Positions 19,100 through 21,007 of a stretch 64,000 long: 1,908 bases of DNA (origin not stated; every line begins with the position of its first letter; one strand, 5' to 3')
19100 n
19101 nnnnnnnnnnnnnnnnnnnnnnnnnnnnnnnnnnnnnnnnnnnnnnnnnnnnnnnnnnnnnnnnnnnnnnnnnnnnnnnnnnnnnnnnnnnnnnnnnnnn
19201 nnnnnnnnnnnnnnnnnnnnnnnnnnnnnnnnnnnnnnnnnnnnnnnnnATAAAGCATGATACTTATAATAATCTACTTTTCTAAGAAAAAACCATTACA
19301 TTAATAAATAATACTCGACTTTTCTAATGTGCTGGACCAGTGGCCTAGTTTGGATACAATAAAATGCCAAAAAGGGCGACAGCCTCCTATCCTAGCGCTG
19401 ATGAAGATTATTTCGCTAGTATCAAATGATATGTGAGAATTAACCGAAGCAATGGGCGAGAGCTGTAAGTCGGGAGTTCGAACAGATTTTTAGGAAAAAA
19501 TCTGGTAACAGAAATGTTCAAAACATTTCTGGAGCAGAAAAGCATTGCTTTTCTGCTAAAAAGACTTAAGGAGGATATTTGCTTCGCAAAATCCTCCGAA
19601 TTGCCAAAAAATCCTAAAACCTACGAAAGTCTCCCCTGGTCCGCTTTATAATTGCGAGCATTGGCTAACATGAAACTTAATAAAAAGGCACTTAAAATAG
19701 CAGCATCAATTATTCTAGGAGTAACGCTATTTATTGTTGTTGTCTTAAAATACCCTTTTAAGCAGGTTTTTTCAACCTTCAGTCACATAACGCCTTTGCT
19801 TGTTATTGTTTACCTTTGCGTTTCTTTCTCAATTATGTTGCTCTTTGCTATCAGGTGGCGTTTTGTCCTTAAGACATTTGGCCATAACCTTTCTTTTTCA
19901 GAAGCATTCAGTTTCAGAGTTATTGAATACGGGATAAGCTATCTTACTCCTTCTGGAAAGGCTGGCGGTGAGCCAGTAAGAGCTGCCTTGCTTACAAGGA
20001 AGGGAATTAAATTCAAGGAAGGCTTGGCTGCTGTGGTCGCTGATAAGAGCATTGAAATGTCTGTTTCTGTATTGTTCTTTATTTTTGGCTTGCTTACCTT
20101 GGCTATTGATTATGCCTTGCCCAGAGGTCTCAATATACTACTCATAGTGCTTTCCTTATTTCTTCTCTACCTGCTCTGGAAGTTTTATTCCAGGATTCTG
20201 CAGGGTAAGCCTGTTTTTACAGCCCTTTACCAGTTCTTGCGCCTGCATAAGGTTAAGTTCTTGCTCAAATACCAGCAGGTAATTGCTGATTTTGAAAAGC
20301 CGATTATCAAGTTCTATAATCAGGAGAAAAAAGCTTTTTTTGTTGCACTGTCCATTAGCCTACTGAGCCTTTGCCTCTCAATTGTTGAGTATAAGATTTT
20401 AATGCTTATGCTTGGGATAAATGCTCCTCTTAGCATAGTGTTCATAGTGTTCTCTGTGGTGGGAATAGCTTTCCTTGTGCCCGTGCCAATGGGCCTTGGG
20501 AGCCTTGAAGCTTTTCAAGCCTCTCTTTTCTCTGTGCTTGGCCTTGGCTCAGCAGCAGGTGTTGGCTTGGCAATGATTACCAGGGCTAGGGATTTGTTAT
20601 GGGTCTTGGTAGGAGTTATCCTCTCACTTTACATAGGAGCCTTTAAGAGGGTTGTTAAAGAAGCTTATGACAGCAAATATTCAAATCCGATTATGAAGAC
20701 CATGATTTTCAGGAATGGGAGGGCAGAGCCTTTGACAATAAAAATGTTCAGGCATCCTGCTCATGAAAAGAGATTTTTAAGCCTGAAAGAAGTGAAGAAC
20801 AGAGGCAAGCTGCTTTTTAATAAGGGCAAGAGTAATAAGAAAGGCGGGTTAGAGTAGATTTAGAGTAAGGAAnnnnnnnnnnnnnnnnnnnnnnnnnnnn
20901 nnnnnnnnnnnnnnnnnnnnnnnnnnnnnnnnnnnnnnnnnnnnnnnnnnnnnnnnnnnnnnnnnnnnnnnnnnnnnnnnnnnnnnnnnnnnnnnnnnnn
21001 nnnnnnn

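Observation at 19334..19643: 310-nt tRNA-Arg(CCT) gene split by three insertions (D-loop, 37/38, T-loop)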

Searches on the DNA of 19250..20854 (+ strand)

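Call 5: search_rna_families(source=window, start=19250, end=19750, threshold=evalue, max_evalue=10, show_alignments=4)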
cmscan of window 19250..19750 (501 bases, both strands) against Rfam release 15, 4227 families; matches with E-value up to 10: 9.
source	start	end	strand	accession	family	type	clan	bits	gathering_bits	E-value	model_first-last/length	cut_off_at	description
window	19397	19450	+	RF01122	sR39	Gene; snRNA; snoRNA; CD-box;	-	19.4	50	0.014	1-56/56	no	Small nucleolar RNA sR39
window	19488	19561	+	RF01188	snR56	Gene; snRNA; snoRNA; CD-box;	CL00049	18.9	54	3.1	1-84/84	no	Small nucleolar RNA snR56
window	19557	19637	-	RF00898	mir-242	Gene; miRNA;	-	18.2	54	0.72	1-77/77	no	mir-242 microRNA precursor family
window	19565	19627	+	RF01726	SAM-II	Cis-reg; riboswitch;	-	16.2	44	2.2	1-60/60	no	SAM-II riboswitch aptamer (SAM-II long loop)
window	19398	19437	+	RF00268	snoZ7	Gene; snRNA; snoRNA; CD-box;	CL00057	14.8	43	9.7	1-78/78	no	Small nucleolar RNA snoZ7/snoR77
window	19519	19570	-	RF00455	mir-15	Gene; miRNA;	CL00085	14.5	57.3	1.7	1-88/88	no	mir-15 microRNA precursor family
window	19478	19514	+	RF03055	RAGATH-30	Gene; sRNA;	-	14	59.5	5.7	18-59/59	no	RAGATH-30 RNA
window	19480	19569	+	RF02856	30_292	Gene; sRNA;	-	13.6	112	9.7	1-115/115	no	Leptospira sRNA 30_292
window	19387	19462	+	RF00284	SNORD74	Gene; snRNA; snoRNA; CD-box;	CL00069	13.1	41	6.5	1-80/80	no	Small nucleolar RNA SNORD74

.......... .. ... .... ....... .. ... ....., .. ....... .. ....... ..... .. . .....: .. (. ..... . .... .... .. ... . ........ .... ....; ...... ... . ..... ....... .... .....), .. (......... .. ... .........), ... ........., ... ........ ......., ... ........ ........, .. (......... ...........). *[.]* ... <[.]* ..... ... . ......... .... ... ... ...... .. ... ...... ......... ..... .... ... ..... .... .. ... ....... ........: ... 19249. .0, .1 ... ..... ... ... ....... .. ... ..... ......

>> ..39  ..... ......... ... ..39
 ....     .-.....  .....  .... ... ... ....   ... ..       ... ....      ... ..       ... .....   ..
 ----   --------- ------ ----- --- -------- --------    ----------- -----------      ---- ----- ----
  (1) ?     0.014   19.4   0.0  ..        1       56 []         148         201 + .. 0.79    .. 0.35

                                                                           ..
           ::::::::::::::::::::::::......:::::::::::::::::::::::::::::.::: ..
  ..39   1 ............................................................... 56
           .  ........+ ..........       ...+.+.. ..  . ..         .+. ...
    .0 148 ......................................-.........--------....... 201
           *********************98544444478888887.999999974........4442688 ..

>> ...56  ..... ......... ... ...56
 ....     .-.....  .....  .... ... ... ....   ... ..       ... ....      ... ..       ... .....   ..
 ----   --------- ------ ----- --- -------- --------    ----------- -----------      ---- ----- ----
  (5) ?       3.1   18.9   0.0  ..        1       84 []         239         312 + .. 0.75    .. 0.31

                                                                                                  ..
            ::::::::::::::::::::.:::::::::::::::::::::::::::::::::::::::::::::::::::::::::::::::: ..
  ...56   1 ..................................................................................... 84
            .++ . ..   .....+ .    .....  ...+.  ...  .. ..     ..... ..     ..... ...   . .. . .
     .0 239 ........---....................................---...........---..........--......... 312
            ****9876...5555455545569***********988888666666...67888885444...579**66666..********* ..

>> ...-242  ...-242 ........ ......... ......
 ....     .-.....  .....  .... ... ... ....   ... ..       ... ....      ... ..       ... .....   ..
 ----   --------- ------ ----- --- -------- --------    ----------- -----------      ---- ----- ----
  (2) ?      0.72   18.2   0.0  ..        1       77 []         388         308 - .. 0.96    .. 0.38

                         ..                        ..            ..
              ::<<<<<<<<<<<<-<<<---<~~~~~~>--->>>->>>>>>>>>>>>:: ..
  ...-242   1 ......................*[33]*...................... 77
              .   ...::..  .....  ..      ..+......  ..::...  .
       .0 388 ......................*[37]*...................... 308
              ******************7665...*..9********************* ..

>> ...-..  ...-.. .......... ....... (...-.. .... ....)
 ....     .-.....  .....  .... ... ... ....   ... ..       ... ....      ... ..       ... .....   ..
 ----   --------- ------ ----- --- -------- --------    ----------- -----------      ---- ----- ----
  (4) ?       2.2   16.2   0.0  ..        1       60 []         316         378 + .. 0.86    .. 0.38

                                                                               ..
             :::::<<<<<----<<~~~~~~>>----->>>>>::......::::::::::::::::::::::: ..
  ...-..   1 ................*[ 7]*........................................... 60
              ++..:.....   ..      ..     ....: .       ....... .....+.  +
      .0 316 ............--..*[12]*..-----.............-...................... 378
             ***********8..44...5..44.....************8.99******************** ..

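Call 70: search_rna_families(sources=[L015, L019, L011], threshold=evalue, max_evalue=5)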
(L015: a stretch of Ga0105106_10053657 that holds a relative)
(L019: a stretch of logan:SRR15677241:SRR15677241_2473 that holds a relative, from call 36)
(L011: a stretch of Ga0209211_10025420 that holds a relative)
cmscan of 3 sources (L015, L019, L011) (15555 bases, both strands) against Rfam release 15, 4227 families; matches with E-value up to 5: 9.
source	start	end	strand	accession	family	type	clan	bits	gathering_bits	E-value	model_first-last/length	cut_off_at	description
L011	4712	4836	-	RF00005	tRNA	Gene; tRNA;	CL00001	49.8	29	2.7e-08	1-71/71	no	tRNA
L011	4454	4580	+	RF00005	tRNA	Gene; tRNA;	CL00001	41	29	7.5e-06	1-71/71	no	tRNA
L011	1701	1768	-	RF02403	Afu_328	Gene; snRNA; snoRNA; CD-box;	-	25.6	70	3.5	1-73/73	no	A. fumigatus snoRNA Afu_328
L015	981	1044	-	RF00342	snoZ40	Gene; snRNA; snoRNA; CD-box;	-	23.7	50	0.6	1-73/73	no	Small nucleolar RNA Z40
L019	2581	2660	-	RF01501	Afu_199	Gene; snRNA; snoRNA; CD-box;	-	22.6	45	2.4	1-77/77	no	A. fimigatus snoRNA Afu_199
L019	4542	4588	-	RF02260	MAT2A_A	Cis-reg;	-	21.7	40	0.7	1-65/65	no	MAT2A 3'UTR stem loop A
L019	1239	1330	-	RF00584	SNORD105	Gene; snRNA; snoRNA; CD-box;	CL00075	20.1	45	3.9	1-87/87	no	Small nucleolar RNA SNORD105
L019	872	972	-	RF04178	BTnc005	Gene; sRNA;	-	19.7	174.8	0.94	1-205/205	no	Bacteroides sRNA BTnc005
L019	2277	2331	+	RF01122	sR39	Gene; snRNA; snoRNA; CD-box;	-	17.7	50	1.3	1-56/56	no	Small nucleolar RNA sR39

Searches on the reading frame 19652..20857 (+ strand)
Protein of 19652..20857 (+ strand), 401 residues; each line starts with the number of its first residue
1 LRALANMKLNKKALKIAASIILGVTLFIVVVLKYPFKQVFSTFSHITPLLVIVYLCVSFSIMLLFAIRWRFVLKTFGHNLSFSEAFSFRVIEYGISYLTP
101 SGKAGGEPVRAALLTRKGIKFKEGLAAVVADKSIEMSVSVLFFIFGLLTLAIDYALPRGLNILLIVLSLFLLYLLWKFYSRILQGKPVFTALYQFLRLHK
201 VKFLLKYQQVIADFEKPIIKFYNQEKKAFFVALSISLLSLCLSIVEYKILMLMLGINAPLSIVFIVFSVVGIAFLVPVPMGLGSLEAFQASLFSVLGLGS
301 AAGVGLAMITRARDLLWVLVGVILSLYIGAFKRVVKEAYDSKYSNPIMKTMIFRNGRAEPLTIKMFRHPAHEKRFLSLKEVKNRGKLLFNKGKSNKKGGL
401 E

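Call 8: search_protein_families(library=pfam, proteins=[window:19652-20857:+])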
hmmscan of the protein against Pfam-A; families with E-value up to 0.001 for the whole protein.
window:19652-20857:+ (401 aa): 1 family
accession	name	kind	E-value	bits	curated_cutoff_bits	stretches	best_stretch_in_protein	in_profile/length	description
PF03706.18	LPG_synthase_TM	-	8.8e-35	121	33.4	1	18-319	3-300/302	Lysylphosphatidylglycerol synthase TM region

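Call 14: find_homologous_proteins(query=window:19670-20854:+, max_evalue=1e-20)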
Query window:19670-20854:+ (395 aa): 68 proteins with E <= 1e-20 among 8000 candidates.
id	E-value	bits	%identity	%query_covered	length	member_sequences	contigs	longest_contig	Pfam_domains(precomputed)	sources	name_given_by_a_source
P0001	2.0e-244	828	100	100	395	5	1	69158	PF03706.19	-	-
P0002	4.7e-224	761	90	100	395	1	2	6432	PF03706.19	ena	-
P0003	1.8e-223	759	90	100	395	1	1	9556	PF03706.19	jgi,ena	-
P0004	6.8e-190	649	78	98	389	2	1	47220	PF03706.19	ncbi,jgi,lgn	jgi:uncharacterized protein (TIRG00374 family)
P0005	2.0e-167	575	69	99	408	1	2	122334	PF03706.19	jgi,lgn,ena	-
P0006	3.6e-167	574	69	95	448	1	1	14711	PF03706.19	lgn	-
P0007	3.0e-165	568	70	93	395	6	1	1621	PF03706.19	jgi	-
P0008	3.9e-165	568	69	96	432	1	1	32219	PF03706.19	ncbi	ncbi:MAG: lysylphosphatidylglycerol synthase transmembrane domain-containing protein [archaeon]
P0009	6.7e-163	560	65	100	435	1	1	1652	PF03706.19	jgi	jgi:hypothetical protein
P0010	8.3e-163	560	66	95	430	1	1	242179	PF03706.19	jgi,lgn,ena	-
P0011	4.4e-162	558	67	99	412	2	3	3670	PF03706.19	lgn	-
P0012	4.1e-159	548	65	96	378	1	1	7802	PF03706.19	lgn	-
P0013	3.9e-157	541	66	94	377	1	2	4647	PF03706.19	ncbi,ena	-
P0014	4.3e-157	541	66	96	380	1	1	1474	PF03706.19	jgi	jgi:uncharacterized protein (TIRG00374 family)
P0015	8.4e-156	537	63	100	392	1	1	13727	PF03706.19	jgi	jgi:uncharacterized protein (TIRG00374 family)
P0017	4.8e-155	534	64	100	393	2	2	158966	PF03706.19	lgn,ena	-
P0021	1.3e-148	513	62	98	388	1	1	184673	PF03706.19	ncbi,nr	ncbi:flippase-like domain-containing protein [Candidatus Woesearchaeota archaeon]|nr:flippase-like d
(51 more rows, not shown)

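Call 15: find_encoding_contigs(protein=P0003, flank=3000, max_places=3)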
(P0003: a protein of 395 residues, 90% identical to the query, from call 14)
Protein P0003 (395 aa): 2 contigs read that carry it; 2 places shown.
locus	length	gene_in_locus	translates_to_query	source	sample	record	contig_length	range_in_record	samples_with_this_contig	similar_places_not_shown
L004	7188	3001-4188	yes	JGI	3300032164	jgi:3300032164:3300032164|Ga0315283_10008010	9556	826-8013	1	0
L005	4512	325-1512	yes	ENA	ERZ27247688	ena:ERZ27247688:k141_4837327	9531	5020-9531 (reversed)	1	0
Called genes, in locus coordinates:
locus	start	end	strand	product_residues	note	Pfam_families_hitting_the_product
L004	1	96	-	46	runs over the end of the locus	-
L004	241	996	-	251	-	-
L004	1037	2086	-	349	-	PF01142:TruD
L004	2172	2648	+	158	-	PF03073:TspO_MBR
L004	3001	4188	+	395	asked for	PF03706:LPG_synthase_TM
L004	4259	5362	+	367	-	-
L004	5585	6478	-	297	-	PF02811:PHP, PF13263:PHP_C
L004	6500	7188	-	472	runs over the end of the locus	PF02934:GatB_N, PF02637:GatB_Yqey (faint)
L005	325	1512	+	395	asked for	PF03706:LPG_synthase_TM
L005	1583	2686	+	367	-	-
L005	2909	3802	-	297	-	PF02811:PHP, PF13263:PHP_C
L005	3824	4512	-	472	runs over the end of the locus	PF02934:GatB_N, PF02637:GatB_Yqey (faint)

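Call 16: find_encoding_contigs(protein=P0004, flank=3000, max_places=3)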
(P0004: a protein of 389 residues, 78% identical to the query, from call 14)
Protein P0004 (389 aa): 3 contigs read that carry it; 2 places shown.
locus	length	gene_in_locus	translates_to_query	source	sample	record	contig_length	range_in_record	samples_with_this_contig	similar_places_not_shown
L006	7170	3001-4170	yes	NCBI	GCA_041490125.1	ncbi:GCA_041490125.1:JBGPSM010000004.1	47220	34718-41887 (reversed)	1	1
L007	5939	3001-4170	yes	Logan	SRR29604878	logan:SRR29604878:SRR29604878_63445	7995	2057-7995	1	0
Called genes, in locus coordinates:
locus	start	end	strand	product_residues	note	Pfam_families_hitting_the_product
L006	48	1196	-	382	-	PF00266:Aminotran_5, PF01212:Beta_elim_lyase, PF01041:DegT_DnrJ_EryC1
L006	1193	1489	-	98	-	PF12840:HTH_20 (weak), PF01022:HTH_5, PF21476:PF0610-like_N (weak)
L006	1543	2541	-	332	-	PF01142:TruD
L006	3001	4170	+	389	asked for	PF03706:LPG_synthase_TM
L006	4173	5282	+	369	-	-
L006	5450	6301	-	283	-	PF02811:PHP, PF13263:PHP_C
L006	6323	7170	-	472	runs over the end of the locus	PF02934:GatB_N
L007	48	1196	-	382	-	PF00266:Aminotran_5, PF01212:Beta_elim_lyase, PF01041:DegT_DnrJ_EryC1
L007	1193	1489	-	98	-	PF12840:HTH_20 (weak), PF01022:HTH_5, PF21476:PF0610-like_N (weak)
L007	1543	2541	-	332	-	PF01142:TruD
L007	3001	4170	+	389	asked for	PF03706:LPG_synthase_TM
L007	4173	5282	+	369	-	-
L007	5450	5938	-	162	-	?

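Call 17: find_encoding_contigs(protein=P0005, flank=3000, max_places=3)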
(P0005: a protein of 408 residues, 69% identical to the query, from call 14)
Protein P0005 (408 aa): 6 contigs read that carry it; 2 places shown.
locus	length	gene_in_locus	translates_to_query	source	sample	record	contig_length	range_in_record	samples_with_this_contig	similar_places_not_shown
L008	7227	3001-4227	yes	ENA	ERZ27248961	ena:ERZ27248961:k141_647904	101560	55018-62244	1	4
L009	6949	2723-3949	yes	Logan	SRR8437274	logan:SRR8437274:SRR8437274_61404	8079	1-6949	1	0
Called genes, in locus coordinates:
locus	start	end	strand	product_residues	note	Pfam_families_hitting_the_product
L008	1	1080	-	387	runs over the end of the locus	PF00266:Aminotran_5, PF01212:Beta_elim_lyase, PF01041:DegT_DnrJ_EryC1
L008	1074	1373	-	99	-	PF01022:HTH_5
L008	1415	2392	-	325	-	PF01142:TruD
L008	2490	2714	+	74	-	-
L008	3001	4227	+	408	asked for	PF03706:LPG_synthase_TM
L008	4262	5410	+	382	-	-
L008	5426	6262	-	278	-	PF02811:PHP, PF13263:PHP_C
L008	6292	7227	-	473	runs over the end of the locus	PF02934:GatB_N, PF02637:GatB_Yqey (faint)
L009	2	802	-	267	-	?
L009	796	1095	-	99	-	PF01022:HTH_5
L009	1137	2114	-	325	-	PF01142:TruD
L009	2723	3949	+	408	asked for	PF03706:LPG_synthase_TM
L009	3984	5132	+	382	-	-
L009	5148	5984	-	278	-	PF02811:PHP, PF13263:PHP_C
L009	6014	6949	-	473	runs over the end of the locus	PF02934:GatB_N, PF02637:GatB_Yqey (faint)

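Call 34: find_encoding_contigs(protein=P0008, flank=2500, max_places=2)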
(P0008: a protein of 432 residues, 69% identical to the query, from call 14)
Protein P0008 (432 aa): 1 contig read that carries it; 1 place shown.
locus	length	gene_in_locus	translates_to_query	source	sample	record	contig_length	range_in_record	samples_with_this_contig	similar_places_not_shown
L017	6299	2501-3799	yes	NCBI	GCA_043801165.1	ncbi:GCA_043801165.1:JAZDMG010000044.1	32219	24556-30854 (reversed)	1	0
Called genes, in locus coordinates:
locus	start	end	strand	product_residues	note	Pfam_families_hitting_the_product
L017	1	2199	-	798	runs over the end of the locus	-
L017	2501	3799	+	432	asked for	PF03706:LPG_synthase_TM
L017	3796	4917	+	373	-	-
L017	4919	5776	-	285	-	PF13263:PHP_C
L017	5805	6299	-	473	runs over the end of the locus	PF02934:GatB_N, PF02637:GatB_Yqey (weak)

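Call 35: find_encoding_contigs(protein=P0010, flank=2500, max_places=2)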
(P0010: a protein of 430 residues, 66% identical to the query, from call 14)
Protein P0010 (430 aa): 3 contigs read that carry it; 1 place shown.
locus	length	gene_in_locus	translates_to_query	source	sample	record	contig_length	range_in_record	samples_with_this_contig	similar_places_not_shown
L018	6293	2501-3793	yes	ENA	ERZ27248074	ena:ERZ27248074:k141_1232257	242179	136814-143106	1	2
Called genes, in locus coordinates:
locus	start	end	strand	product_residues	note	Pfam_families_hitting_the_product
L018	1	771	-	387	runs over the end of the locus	PF00266:Aminotran_5, PF01212:Beta_elim_lyase, PF01041:DegT_DnrJ_EryC1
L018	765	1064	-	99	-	PF01022:HTH_5, PF25212:HVO_A0114 (faint)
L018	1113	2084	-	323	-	PF01142:TruD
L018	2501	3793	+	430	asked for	PF03706:LPG_synthase_TM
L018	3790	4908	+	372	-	-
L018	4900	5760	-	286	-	PF02811:PHP, PF13263:PHP_C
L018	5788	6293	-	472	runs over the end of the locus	PF02934:GatB_N, PF02637:GatB_Yqey (faint)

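Call 36: find_encoding_contigs(protein=P0017, flank=2500, max_places=2)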
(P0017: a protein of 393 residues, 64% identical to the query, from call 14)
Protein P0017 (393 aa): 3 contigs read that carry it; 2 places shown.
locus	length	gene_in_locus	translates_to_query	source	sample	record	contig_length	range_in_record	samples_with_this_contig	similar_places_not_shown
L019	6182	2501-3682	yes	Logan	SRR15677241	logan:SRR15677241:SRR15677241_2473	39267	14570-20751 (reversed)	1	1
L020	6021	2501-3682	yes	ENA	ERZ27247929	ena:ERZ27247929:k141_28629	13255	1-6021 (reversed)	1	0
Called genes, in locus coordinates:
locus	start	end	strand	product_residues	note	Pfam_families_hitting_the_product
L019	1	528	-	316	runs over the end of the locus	-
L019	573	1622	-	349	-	PF01142:TruD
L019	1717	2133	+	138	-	-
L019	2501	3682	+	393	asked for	PF03706:LPG_synthase_TM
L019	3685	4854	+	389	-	-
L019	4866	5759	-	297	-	PF02811:PHP, PF13263:PHP_C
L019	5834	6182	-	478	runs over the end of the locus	PF02934:GatB_N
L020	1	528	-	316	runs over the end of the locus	-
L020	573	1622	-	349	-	PF01142:TruD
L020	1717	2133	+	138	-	-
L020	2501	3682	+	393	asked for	PF03706:LPG_synthase_TM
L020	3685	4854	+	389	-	-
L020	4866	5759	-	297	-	PF02811:PHP, PF13263:PHP_C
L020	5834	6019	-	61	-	?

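Call 37: find_encoding_contigs(protein=P0021, flank=2500, max_places=2)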
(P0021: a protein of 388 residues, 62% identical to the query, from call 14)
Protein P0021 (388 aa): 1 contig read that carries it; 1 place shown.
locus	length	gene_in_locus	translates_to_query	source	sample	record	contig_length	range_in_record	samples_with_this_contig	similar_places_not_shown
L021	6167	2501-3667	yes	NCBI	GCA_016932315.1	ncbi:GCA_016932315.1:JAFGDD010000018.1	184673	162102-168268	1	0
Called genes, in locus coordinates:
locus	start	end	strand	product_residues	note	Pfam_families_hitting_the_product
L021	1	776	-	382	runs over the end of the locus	PF00266:Aminotran_5, PF01041:DegT_DnrJ_EryC1, PF01212:Beta_elim_lyase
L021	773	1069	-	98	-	PF12840:HTH_20 (weak), PF01022:HTH_5, PF25212:HVO_A0114 (weak), PF01978:TrmB (weak)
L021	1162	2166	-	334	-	PF01142:TruD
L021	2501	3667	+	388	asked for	PF03706:LPG_synthase_TM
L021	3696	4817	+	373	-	-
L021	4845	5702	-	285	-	PF02811:PHP, PF13263:PHP_C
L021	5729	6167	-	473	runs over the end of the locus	PF02934:GatB_N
